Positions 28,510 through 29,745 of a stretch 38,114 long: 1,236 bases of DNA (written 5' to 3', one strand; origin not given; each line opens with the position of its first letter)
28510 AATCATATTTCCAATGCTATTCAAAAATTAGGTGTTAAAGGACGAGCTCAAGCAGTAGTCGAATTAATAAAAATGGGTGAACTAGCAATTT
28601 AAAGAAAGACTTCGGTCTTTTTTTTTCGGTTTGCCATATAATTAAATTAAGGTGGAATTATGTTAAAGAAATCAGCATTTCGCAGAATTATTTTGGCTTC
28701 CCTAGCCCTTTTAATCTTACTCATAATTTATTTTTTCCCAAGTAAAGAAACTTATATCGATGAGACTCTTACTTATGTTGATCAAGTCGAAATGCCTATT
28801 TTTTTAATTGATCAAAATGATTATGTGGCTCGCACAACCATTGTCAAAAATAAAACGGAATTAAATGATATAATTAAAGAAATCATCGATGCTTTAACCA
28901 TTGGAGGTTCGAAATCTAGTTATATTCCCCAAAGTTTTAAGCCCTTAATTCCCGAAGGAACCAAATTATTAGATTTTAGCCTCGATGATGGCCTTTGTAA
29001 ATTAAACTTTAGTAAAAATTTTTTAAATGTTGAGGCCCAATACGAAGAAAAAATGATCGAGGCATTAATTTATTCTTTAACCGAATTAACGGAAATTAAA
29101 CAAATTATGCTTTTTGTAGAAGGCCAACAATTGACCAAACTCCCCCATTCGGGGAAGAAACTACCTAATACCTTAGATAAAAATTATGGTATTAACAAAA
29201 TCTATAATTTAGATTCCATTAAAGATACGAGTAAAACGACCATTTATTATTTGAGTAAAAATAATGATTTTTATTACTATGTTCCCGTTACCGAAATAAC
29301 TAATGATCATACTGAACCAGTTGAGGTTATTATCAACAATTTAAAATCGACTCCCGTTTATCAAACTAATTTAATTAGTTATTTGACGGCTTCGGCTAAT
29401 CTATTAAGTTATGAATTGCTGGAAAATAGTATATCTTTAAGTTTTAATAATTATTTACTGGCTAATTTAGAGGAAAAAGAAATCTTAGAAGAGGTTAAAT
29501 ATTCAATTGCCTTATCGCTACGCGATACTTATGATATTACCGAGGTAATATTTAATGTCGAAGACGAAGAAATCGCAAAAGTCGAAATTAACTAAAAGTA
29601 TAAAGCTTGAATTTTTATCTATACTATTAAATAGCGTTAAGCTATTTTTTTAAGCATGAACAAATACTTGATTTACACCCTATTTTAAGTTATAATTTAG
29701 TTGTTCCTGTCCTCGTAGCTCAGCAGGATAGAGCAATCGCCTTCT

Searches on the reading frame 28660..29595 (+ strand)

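Call 3: search_protein_families(library=pfam, proteins=[window:28660-29595:+], max_evalue=0.1)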
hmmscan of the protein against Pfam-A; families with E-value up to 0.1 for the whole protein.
window:28660-29595:+ (311 aa): 1 family
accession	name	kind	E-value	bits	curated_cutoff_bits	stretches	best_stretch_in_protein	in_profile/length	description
PF10646.14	Germane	-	5.9e-27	95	23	2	49-159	4-117/117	Sporulation and spore germination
